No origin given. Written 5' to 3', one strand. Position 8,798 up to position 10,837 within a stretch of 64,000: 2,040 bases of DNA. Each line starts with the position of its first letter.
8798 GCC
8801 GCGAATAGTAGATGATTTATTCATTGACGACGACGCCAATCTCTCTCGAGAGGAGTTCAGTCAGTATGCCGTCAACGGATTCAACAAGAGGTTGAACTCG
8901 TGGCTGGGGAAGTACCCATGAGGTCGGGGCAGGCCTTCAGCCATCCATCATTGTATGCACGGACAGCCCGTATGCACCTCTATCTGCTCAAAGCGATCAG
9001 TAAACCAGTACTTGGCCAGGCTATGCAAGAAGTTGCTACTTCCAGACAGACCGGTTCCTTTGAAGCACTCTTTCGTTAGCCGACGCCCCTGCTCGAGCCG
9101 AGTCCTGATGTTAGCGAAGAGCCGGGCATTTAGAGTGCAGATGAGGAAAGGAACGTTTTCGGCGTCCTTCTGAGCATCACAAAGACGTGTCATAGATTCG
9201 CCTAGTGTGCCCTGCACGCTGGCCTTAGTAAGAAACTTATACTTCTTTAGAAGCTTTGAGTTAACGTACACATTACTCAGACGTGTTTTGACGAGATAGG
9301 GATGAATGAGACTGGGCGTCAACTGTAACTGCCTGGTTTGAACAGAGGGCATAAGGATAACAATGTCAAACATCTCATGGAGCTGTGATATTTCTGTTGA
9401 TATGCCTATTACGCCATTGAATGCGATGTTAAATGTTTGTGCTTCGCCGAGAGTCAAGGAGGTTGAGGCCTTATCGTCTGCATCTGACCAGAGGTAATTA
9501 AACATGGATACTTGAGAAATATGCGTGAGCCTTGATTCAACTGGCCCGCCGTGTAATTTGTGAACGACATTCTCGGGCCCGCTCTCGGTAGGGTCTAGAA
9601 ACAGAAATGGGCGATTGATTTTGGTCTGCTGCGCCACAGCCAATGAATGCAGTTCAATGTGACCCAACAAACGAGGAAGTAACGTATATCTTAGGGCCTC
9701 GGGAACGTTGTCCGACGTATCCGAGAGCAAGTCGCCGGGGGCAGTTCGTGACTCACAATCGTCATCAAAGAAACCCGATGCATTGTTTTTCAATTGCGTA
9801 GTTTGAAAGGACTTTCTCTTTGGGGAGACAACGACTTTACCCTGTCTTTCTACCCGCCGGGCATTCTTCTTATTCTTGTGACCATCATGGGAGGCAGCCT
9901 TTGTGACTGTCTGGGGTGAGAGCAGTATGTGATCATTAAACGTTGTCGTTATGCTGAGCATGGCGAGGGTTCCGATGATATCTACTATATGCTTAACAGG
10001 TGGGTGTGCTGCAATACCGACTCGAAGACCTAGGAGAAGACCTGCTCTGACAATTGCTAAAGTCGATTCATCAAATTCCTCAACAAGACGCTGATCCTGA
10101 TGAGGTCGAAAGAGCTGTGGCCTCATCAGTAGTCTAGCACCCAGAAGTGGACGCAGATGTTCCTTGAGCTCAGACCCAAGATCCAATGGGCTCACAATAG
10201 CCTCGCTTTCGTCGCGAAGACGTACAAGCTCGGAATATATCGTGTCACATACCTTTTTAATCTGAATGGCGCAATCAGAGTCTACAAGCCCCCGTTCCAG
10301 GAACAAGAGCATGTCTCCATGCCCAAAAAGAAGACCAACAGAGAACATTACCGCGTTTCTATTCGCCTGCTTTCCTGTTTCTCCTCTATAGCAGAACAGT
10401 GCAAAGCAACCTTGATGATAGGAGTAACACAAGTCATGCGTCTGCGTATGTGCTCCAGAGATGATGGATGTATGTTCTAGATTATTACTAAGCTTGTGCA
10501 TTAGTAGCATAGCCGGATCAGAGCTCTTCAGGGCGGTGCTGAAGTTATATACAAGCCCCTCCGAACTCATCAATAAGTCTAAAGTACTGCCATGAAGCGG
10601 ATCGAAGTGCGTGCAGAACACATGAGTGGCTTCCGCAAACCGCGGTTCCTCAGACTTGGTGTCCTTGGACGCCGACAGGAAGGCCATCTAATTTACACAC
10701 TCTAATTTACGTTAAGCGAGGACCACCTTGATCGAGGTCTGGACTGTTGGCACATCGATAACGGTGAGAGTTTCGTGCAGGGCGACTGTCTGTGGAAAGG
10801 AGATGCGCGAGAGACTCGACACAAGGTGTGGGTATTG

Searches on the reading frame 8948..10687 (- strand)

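Call 88: search_protein_families(library=pfam, proteins=[window:8948-10687:-], max_evalue=0.001)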
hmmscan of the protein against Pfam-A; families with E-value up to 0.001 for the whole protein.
window:8948-10687:- (579 aa): 1 family
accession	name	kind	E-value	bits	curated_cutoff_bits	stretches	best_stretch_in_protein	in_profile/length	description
PF09804.14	DENND11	-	1.8e-06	28.1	27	1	65-123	24-82/283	DENN domain-containing protein 11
